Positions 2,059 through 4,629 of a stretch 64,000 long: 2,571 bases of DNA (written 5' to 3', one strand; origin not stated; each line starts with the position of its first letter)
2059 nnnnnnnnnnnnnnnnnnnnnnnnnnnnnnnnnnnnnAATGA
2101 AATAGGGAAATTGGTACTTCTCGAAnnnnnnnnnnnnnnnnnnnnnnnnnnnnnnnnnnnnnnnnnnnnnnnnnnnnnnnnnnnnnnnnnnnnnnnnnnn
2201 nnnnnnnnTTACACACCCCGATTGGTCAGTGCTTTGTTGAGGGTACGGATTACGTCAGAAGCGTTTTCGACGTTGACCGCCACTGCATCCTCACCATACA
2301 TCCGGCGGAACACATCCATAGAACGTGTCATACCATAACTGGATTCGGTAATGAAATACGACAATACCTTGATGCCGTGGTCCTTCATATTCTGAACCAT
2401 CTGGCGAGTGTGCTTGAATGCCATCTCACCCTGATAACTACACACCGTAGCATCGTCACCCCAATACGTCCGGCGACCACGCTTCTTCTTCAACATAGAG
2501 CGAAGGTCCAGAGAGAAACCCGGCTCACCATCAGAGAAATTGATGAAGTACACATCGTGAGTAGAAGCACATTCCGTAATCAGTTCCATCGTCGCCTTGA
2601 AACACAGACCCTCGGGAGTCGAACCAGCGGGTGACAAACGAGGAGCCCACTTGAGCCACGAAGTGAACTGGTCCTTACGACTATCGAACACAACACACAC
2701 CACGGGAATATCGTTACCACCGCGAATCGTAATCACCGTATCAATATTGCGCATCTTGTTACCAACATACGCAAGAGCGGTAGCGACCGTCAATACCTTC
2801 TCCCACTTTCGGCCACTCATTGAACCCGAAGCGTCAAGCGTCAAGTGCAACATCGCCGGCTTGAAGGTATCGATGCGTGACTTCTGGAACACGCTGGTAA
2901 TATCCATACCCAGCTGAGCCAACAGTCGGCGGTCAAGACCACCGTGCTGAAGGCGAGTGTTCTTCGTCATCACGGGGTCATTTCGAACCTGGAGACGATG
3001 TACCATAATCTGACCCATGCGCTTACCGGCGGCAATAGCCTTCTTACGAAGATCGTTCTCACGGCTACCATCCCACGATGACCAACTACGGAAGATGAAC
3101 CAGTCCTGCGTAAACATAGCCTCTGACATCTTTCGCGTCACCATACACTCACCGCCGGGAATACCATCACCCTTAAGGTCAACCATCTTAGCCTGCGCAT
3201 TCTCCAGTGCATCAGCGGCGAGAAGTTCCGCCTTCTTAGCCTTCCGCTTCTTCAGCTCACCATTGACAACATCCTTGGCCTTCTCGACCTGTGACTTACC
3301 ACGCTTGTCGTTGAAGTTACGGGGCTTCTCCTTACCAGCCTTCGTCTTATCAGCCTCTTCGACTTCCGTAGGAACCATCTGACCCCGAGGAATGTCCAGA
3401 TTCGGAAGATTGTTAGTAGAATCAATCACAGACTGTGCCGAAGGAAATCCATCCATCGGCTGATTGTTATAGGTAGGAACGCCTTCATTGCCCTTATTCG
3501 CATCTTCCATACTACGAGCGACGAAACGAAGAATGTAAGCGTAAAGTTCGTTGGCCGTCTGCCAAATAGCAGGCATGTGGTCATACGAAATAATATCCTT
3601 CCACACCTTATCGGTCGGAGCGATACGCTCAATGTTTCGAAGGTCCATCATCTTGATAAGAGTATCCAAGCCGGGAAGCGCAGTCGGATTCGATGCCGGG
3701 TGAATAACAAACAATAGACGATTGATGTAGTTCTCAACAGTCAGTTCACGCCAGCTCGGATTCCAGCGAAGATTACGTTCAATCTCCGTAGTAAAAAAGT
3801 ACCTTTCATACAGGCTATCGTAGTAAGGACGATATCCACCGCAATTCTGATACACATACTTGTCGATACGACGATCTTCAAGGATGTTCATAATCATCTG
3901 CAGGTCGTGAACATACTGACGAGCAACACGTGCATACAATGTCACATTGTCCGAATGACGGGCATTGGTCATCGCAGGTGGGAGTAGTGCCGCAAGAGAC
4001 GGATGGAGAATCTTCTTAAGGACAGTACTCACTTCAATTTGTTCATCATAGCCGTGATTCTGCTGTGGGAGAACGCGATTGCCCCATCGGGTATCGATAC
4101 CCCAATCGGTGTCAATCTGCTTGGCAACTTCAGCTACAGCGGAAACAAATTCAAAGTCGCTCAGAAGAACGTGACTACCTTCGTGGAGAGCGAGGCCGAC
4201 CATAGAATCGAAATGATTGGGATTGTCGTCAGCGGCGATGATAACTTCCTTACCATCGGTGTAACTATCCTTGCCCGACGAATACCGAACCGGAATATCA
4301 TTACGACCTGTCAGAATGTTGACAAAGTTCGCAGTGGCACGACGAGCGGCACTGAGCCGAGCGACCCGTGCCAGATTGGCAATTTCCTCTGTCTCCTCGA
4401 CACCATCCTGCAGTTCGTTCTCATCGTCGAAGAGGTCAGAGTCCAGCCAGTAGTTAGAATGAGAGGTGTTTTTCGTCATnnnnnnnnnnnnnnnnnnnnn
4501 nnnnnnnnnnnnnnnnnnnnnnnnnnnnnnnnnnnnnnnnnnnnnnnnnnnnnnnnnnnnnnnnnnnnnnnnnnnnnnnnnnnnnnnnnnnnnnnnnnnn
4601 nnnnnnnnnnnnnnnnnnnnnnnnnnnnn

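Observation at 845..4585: MoxR AAA+ / VWA pair bracketed by two copies of a covarying hairpin element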

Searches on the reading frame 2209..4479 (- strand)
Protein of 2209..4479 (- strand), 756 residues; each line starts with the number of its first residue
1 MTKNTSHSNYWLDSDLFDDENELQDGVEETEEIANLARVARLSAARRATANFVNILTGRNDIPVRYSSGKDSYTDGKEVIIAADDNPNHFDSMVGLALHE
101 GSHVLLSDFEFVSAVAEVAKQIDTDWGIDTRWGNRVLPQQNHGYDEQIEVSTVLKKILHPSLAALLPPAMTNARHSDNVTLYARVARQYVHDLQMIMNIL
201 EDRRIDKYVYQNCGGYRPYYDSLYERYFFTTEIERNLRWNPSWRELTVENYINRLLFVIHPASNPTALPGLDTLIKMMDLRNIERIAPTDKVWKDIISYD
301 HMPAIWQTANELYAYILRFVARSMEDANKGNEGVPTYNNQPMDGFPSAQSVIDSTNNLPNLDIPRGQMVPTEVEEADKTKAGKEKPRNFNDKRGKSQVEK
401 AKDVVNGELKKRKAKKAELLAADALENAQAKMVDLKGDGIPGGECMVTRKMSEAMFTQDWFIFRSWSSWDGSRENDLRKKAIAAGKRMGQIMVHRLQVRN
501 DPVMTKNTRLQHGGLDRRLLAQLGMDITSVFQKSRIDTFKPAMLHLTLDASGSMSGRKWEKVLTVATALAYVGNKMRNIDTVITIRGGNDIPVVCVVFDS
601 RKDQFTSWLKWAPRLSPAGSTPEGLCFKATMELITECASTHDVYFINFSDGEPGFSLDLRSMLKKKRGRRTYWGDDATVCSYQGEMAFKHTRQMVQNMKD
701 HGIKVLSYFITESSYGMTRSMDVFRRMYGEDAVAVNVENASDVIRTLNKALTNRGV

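Call 7: search_protein_families(library=pfam, proteins=[window:2209-4479:-], max_evalue=0.01)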
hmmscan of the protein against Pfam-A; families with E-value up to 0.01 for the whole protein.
window:2209-4479:- (756 aa): 1 family
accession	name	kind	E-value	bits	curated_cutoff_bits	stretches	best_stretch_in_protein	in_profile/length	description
PF11775.14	CobT_C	-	0.0018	18.4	21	1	530-576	1-47/220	Cobalamin biosynthesis protein CobT VWA domain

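Call 8: search_protein_families(library=phrogs, proteins=[window:2209-4479:-], max_evalue=0.001)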
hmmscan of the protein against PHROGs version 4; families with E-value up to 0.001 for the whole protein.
window:2209-4479:- (756 aa): 0 families

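Call 13: search_dna_similar(query=window:2209-4479:-, collection=phages, mode=protein, max_rows=30)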
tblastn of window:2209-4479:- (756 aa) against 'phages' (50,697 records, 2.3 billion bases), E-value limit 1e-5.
Records with a match: 2; places in all: 2; records where one place covers at least 80% of the query: 1.
Best place of each record, by identity: <60% 2.
By first word of the organism name: Microcystis 1; uncultured 1.
By host as written in the record: Microcystis elabens 1; - 1.
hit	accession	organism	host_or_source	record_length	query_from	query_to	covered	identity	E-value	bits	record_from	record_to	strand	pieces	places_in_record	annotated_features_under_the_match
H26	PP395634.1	Microcystis phage Mel-JY01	Microcystis elabens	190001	1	751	99%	26.6%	5e-63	235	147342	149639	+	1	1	hypothetical protein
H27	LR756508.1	uncultured phage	metagenomic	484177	52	751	76%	29.4%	1e-35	255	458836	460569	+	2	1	record has no annotation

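Call 19: find_encoding_contigs(protein=window:2209-4479:-, flank=10000, max_places=6)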
Protein window:2209-4479:- (756 aa): 21 contigs read that carry it; 6 places shown.
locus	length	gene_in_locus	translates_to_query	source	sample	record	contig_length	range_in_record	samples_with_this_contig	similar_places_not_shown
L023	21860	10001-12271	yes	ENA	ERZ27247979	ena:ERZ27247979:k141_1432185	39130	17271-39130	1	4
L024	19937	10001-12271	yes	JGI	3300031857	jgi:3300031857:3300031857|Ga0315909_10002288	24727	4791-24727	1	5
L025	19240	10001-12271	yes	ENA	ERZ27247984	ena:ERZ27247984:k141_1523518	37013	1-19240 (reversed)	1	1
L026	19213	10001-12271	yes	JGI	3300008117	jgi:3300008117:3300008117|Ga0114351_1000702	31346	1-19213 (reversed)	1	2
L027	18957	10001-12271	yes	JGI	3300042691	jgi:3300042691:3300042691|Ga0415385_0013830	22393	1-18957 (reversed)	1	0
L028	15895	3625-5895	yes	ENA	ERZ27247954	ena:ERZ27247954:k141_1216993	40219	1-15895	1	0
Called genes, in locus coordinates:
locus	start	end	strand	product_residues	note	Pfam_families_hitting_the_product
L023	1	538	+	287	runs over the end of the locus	-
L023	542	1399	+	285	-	PF00535:Glycos_transf_2, PF10111:Glyco_tranf_2_2 (faint), PF13641:Glyco_tranf_2_3 (weak)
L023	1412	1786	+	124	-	-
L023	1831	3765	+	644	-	-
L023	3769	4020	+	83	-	-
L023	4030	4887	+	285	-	PF01073:3Beta_HSD, PF01370:Epimerase, PF02719:Polysacc_synt_2, PF04321:RmlD_sub_bind, PF07993:NAD_binding_4 (faint), PF16363:GDP_Man_Dehyd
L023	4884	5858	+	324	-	PF01073:3Beta_HSD, PF01370:Epimerase, PF02719:Polysacc_synt_2, PF04321:RmlD_sub_bind, PF07993:NAD_binding_4 (faint), PF16363:GDP_Man_Dehyd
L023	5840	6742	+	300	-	PF00483:NTP_transferase, PF12804:NTP_transf_3 (weak)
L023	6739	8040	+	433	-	PF01041:DegT_DnrJ_EryC1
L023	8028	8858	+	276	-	PF01370:Epimerase, PF07993:NAD_binding_4 (weak), PF16363:GDP_Man_Dehyd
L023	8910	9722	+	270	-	PF02511:Thy1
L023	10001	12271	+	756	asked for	-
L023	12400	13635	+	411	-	PF20030:bpMoxR, PF12775:AAA_7 (faint), PF00004:AAA, PF07724:AAA_2, PF07726:AAA_3 (weak), PF07728:AAA_5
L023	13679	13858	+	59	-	-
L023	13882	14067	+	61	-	-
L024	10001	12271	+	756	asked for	-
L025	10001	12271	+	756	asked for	-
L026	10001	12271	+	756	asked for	-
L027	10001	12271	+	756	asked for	-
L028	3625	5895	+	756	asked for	-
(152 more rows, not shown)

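Call 23: find_homologous_proteins(query=window:2209-4479:-, max_evalue=1e-20)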
Query window:2209-4479:- (756 aa): 3385 proteins with E <= 1e-20 among 8000 candidates; the best 120 are listed.
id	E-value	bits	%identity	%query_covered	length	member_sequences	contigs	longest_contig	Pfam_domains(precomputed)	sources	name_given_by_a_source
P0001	0.0e+0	1358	100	78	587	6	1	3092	-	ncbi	-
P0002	0.0e+0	1059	63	100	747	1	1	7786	-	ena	-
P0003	0.0e+0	1057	63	99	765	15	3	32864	-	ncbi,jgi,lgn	jgi:hypothetical protein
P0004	0.0e+0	1054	63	100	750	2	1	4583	-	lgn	-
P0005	0.0e+0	1051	63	100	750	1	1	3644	-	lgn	-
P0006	0.0e+0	1045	63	99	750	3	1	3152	-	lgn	-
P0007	0.0e+0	1032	61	100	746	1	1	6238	-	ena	-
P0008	0.0e+0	1026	61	100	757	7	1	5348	-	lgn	-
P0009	1.6e-298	1010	61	99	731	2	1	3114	-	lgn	-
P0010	6.3e-298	1008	62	100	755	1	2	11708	-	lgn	-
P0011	1.2e-293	994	61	99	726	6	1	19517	-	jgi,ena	-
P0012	1.5e-290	984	60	100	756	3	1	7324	-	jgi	jgi:hypothetical protein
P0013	5.8e-287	972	58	100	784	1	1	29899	-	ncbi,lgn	-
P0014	7.5e-279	945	57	100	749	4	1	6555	-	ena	-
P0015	1.1e-277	941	58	100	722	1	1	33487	-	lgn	-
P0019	1.9e-269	914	55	100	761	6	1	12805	-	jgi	-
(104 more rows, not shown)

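Call 24: find_encoding_contigs(protein=P0003, flank=4000, max_places=2)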
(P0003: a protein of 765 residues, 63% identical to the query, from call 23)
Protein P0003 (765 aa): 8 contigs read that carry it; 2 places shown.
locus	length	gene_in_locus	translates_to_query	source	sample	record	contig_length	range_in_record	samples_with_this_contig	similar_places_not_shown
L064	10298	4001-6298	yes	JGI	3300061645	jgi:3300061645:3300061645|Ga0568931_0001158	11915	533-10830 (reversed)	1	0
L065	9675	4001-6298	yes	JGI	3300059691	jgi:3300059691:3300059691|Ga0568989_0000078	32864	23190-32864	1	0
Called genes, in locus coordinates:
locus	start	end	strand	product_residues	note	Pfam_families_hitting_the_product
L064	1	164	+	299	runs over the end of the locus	PF00483:NTP_transferase, PF12804:NTP_transf_3 (weak)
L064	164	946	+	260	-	PF01370:Epimerase, PF04321:RmlD_sub_bind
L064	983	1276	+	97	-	-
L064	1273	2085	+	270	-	PF02511:Thy1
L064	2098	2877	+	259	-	-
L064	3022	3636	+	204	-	-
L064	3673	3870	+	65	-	-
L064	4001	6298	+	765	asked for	-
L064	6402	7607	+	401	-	PF20030:bpMoxR, PF00004:AAA, PF07724:AAA_2, PF07726:AAA_3 (weak), PF07728:AAA_5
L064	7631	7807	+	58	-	-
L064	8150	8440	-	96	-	PF00542:Ribosomal_L12 (weak)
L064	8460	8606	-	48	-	-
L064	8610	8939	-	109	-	PF24835:DUF7717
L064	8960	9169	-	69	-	-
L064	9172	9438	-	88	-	-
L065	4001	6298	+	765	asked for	-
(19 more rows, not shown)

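Call 25: find_encoding_contigs(protein=P0002, flank=4000, max_places=1)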
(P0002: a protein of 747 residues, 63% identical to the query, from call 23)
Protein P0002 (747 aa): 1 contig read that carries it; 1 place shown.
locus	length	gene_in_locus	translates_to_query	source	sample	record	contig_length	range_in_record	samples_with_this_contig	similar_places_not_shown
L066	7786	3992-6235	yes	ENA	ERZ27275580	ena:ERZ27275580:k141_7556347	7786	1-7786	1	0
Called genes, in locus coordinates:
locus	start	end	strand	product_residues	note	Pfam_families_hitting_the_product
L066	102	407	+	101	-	-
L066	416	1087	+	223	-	PF02511:Thy1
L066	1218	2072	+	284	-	-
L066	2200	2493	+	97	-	-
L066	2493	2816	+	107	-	-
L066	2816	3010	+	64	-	-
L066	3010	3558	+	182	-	-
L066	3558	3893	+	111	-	-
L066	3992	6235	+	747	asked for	-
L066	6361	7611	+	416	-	PF20030:bpMoxR, PF00004:AAA, PF07724:AAA_2, PF07726:AAA_3 (weak), PF07728:AAA_5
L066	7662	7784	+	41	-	?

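Call 26: find_encoding_contigs(protein=P0010, flank=4000, max_places=1)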
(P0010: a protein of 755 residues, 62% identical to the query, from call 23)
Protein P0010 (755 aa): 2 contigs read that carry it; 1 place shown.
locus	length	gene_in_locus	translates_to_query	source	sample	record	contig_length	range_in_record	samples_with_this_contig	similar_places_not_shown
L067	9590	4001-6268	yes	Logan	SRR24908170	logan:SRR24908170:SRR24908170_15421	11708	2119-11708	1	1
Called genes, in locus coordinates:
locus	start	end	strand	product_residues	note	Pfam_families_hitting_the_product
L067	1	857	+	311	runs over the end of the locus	PF00483:NTP_transferase, PF12804:NTP_transf_3 (weak)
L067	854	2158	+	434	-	PF01041:DegT_DnrJ_EryC1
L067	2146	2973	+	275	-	PF01370:Epimerase, PF16363:GDP_Man_Dehyd, PF07993:NAD_binding_4 (weak), PF04321:RmlD_sub_bind (weak)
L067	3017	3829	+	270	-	PF02511:Thy1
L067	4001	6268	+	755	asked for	-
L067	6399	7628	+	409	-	PF20030:bpMoxR, PF00004:AAA, PF07724:AAA_2 (weak), PF07726:AAA_3 (weak), PF07728:AAA_5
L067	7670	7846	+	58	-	-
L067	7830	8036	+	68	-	-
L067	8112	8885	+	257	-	-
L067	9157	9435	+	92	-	-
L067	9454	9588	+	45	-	?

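Call 27: find_encoding_contigs(protein=P0011, flank=4000, max_places=1)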
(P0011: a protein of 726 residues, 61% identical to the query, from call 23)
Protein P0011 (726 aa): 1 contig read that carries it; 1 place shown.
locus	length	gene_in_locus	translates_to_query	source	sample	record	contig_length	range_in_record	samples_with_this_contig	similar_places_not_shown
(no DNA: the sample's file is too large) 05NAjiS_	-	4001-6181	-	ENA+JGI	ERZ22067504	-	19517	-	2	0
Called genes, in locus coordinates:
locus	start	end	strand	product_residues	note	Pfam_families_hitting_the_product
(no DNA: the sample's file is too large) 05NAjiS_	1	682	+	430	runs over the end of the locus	PF01041:DegT_DnrJ_EryC1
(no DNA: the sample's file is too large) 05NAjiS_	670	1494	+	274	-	PF01370:Epimerase, PF16363:GDP_Man_Dehyd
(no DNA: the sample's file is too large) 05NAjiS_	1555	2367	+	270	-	PF02511:Thy1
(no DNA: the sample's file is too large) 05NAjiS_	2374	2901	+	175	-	PF00005:ABC_tran (weak), PF13521:AAA_28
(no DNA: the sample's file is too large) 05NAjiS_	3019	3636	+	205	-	-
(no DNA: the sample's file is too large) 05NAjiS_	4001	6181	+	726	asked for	-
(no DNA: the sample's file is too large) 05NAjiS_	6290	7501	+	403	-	PF20030:bpMoxR, PF00004:AAA, PF07724:AAA_2, PF07726:AAA_3 (weak), PF07728:AAA_5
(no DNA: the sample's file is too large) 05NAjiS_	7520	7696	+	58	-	-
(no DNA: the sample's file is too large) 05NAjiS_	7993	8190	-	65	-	-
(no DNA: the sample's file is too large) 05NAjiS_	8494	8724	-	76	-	-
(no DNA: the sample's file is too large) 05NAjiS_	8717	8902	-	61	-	-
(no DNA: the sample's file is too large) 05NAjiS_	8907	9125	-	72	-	-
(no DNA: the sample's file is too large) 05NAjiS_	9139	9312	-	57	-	-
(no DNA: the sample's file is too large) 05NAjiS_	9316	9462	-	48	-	-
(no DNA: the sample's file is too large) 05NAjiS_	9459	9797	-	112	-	PF24835:DUF7717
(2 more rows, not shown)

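Call 58: find_encoding_contigs(protein=P0012, flank=2500, max_places=1)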
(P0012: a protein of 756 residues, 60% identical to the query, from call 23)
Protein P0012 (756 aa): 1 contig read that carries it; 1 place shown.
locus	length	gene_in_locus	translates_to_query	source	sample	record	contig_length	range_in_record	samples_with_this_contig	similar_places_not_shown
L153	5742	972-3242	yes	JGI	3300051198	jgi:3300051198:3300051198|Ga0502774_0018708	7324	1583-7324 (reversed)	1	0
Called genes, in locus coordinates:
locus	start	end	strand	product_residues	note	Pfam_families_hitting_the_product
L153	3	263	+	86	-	?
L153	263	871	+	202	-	-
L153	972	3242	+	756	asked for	-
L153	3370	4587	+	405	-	PF20030:bpMoxR, PF00004:AAA, PF07724:AAA_2, PF07726:AAA_3 (weak), PF07728:AAA_5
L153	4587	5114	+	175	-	-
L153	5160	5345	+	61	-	-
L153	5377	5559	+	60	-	-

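Call 59: find_encoding_contigs(protein=P0013, flank=2500, max_places=1)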
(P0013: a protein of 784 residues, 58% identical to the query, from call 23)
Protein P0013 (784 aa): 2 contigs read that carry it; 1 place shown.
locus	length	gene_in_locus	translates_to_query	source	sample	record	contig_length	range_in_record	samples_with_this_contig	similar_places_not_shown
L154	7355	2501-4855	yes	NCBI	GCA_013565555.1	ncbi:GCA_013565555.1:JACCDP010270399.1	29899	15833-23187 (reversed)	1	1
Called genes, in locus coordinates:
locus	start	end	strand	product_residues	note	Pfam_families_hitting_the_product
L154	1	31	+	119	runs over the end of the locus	PF03061:4HBT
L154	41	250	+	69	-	-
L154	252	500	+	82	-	PF11126:Phage_DsbA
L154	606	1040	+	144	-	PF21866:DUF6915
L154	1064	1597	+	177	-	-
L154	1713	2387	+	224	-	-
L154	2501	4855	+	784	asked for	-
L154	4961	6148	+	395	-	PF20030:bpMoxR, PF00004:AAA, PF07724:AAA_2, PF07726:AAA_3 (weak), PF07728:AAA_5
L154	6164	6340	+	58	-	-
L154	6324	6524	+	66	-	-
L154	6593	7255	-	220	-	PF01569:PAP2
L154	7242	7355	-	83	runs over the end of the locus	-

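Call 60: find_encoding_contigs(protein=P0015, flank=2500, max_places=1)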
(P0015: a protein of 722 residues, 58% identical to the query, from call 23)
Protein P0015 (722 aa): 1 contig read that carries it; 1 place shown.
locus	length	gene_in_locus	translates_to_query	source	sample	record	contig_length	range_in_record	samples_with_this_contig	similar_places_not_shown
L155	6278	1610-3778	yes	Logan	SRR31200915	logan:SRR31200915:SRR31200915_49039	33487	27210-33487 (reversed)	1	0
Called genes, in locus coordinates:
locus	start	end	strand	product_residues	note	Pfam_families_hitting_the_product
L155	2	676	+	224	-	?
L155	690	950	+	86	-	-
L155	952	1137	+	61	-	-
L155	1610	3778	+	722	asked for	-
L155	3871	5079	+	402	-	PF20030:bpMoxR, PF00004:AAA, PF07724:AAA_2 (weak), PF07726:AAA_3 (weak), PF07728:AAA_5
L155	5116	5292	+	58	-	-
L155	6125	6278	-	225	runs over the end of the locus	-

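Call 61: find_encoding_contigs(protein=P0019, flank=2500, max_places=1)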
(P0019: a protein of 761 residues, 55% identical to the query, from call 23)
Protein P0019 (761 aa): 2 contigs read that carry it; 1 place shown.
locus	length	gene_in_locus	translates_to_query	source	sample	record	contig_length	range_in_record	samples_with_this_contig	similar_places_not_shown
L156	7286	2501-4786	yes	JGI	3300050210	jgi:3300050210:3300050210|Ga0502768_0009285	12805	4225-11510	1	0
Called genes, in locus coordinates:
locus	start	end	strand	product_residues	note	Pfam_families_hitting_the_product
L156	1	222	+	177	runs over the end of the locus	-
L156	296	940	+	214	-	-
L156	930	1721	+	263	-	PF26055:Mtase_EDM2 (weak)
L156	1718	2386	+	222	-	PF12850:Metallophos_2 (weak)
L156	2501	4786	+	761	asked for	-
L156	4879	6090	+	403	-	PF20030:bpMoxR, PF00004:AAA, PF07724:AAA_2, PF07726:AAA_3 (weak), PF07728:AAA_5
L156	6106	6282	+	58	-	-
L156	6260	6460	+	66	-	-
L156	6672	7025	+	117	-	-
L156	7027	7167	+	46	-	-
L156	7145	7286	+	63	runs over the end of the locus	-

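Call 62: find_encoding_contigs(protein=P0007, flank=2500, max_places=1)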
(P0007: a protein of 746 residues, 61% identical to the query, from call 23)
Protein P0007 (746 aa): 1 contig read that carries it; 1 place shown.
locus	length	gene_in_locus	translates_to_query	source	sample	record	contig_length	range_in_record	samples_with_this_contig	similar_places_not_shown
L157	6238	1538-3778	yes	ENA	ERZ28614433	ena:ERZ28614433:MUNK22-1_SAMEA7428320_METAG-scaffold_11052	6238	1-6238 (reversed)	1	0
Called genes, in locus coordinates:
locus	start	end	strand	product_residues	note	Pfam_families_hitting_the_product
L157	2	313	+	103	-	?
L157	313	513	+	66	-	-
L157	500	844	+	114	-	-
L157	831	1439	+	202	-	-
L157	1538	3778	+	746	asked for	-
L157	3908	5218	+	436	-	PF20030:bpMoxR, PF00004:AAA, PF07724:AAA_2, PF07726:AAA_3 (weak), PF07728:AAA_5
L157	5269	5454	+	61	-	-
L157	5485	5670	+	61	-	-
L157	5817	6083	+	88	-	-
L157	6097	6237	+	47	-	?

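Call 82: search_solved_structures(query=window:2209-4479:-, max_evalue=1)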
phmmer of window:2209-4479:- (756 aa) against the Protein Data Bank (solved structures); distinct sequences matched with E-value up to 1: 0.

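Call 84: search_solved_structures(query=A3, max_evalue=1)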
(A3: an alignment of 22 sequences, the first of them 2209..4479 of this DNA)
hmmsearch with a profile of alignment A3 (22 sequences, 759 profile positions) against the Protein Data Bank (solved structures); distinct sequences matched with E-value up to 1: 4.
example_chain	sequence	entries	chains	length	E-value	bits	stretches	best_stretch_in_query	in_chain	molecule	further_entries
6ptg_A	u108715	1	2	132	0.011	17.4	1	373-463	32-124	DnaK Suppressor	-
6vef_A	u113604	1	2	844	0.29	12.7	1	410-484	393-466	2-oxoglutarate dehydrogenase E1 component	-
2jgd_B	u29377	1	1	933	0.41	12.2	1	412-484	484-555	2-OXOGLUTARATE DEHYDROGENASE E1 COMPONENT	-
2jgd_A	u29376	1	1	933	0.42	12.1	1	412-484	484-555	2-OXOGLUTARATE DEHYDROGENASE E1 COMPONENT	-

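Call 85: search_protein_families(library=pfam, alignment_id=A3, max_evalue=1)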
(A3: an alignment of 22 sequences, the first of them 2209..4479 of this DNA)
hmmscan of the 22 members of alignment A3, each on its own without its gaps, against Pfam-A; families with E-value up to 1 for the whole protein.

A. member 1, window:2209-4479:- (756 aa): 2 families
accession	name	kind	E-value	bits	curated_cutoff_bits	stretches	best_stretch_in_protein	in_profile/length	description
PF11775.14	CobT_C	-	0.0018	18.4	21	1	530-576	1-47/220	Cobalamin biosynthesis protein CobT VWA domain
PF12047.13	DNMT1-RFD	-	0.01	16.3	22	1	216-256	102-142/144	Cytosine specific DNA methyltransferase replication foci domain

B. families by the number of members that match (of 22 scanned): 8 families
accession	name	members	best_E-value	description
PF11775.14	CobT_C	12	0.0012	Cobalamin biosynthesis protein CobT VWA domain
PF12047.13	DNMT1-RFD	9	0.0044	Cytosine specific DNA methyltransferase replication foci domain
PF00092.34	VWA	1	0.0052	von Willebrand factor type A domain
PF15341.11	SLX9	1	0.018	Ribosome biogenesis protein SLX9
PF20683.2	DUF6819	1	0.093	Domain of unknown function (DUF6819)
PF02638.21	GHL10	1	0.12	Glycosyl hydrolase-like 10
PF02375.23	JmjN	1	0.19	jmjN domain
PF04692.18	PDGF_N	1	0.26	Platelet-derived growth factor, N terminal region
